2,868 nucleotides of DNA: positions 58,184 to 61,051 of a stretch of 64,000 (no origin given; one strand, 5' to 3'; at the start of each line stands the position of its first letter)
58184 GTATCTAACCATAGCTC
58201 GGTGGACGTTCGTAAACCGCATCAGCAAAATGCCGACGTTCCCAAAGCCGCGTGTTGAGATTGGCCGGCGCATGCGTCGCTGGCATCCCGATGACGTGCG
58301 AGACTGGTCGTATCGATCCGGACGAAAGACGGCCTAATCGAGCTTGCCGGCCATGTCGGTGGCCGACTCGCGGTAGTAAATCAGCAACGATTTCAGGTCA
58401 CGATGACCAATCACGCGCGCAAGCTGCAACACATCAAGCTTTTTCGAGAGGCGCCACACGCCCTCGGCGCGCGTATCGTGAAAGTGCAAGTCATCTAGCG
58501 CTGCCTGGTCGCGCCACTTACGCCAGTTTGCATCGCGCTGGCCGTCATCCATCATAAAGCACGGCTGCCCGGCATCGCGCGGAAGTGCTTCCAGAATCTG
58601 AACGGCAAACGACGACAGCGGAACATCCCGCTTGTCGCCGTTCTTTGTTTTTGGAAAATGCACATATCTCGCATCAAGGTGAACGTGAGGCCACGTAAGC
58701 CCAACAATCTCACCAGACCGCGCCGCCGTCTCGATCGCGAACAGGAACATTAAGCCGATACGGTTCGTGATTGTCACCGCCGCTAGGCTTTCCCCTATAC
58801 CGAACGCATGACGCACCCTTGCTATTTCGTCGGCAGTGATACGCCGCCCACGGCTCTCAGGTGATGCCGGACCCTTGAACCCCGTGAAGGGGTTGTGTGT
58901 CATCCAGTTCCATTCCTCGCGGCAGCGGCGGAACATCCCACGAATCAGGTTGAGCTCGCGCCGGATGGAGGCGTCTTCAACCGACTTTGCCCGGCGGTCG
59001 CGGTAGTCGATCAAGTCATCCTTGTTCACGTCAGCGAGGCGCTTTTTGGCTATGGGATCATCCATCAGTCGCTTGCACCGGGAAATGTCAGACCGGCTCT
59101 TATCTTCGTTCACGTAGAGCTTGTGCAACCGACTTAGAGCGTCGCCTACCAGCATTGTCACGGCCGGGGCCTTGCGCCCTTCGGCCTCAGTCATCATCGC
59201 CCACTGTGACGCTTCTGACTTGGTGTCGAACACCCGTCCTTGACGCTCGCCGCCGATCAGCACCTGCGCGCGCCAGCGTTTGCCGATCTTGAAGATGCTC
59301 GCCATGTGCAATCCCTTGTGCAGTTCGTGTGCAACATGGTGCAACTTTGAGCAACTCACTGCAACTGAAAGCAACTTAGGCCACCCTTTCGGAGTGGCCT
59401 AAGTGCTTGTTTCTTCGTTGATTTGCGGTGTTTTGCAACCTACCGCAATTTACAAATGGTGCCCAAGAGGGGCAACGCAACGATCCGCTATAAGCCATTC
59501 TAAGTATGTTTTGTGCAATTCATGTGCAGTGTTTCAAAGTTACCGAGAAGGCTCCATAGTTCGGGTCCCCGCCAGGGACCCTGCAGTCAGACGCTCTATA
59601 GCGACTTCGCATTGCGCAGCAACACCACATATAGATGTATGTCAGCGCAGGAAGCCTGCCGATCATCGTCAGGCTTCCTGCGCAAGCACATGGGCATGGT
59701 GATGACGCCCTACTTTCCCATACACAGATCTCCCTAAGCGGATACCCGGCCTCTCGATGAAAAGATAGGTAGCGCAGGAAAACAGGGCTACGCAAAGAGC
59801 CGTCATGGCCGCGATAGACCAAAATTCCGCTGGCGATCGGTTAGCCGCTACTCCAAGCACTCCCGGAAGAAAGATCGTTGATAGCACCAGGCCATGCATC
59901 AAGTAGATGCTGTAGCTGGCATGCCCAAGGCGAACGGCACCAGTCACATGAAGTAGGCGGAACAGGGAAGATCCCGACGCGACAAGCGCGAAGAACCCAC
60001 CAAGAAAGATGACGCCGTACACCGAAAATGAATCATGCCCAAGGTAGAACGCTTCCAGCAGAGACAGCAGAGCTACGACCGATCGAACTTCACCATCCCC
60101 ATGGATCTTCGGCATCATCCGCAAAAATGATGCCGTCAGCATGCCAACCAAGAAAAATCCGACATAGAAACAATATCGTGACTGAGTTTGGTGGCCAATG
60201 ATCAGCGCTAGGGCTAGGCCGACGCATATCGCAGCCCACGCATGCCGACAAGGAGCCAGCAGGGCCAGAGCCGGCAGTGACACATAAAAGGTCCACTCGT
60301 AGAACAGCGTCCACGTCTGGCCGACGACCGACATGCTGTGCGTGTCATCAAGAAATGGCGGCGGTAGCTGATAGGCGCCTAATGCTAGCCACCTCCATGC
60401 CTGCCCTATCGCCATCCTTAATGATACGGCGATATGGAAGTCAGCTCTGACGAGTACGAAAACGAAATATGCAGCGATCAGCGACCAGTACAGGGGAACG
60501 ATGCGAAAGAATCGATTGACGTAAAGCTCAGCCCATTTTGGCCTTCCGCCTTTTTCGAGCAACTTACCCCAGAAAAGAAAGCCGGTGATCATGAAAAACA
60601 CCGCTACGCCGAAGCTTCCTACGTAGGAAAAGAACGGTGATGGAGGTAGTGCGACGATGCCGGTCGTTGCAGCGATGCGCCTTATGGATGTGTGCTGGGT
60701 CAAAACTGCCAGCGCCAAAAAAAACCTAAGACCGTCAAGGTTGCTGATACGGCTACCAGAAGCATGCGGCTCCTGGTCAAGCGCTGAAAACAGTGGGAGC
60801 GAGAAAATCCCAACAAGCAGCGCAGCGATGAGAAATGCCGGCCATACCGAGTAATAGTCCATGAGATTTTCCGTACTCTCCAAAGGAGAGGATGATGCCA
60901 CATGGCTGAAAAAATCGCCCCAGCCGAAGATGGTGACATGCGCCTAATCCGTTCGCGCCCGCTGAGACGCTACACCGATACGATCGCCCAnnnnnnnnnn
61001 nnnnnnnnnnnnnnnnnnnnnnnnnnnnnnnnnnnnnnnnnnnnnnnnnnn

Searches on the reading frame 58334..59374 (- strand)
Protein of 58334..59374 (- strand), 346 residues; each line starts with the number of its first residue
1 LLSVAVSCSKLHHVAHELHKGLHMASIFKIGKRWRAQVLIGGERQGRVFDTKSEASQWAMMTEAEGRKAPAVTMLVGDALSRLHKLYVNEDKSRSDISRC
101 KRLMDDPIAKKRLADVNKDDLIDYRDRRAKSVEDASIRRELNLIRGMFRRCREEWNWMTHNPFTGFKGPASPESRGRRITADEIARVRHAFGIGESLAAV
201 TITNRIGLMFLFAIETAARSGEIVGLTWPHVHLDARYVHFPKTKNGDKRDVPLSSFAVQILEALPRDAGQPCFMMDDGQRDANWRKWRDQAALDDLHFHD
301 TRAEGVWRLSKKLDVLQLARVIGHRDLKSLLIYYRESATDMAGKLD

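Call 44: search_protein_families(library=phrogs, proteins=[window:58334-59374:-], max_evalue=0.001)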
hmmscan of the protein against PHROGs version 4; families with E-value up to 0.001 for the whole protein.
window:58334-59374:- (346 aa): 3 families
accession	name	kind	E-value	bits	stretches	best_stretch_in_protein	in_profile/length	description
phrog_1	-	integration and excision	6.1e-47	162.2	1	31-337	121-436/611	integrase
phrog_216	-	integration and excision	1.8e-19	71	1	139-339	16-227/301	integrase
phrog_25190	-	integration and excision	0.0002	22.7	1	276-336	27-88/109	integrase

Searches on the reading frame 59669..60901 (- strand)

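Call 44: search_protein_families(library=phrogs, proteins=[window:59669-60901:-], max_evalue=0.001)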
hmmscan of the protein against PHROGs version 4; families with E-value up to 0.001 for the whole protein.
window:59669-60901:- (410 aa): 3 families
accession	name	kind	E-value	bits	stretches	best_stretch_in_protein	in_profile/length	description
phrog_3333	-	other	2.7e-40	139.4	1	51-399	5-367/372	O-acetyltransferase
phrog_13818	-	unknown function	3.2e-05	24.8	1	325-403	77-152/164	-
phrog_6705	-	moron, auxiliary metabolic gene and host takeover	8.3e-05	22.1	1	95-386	36-340/647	O-antigen acetylase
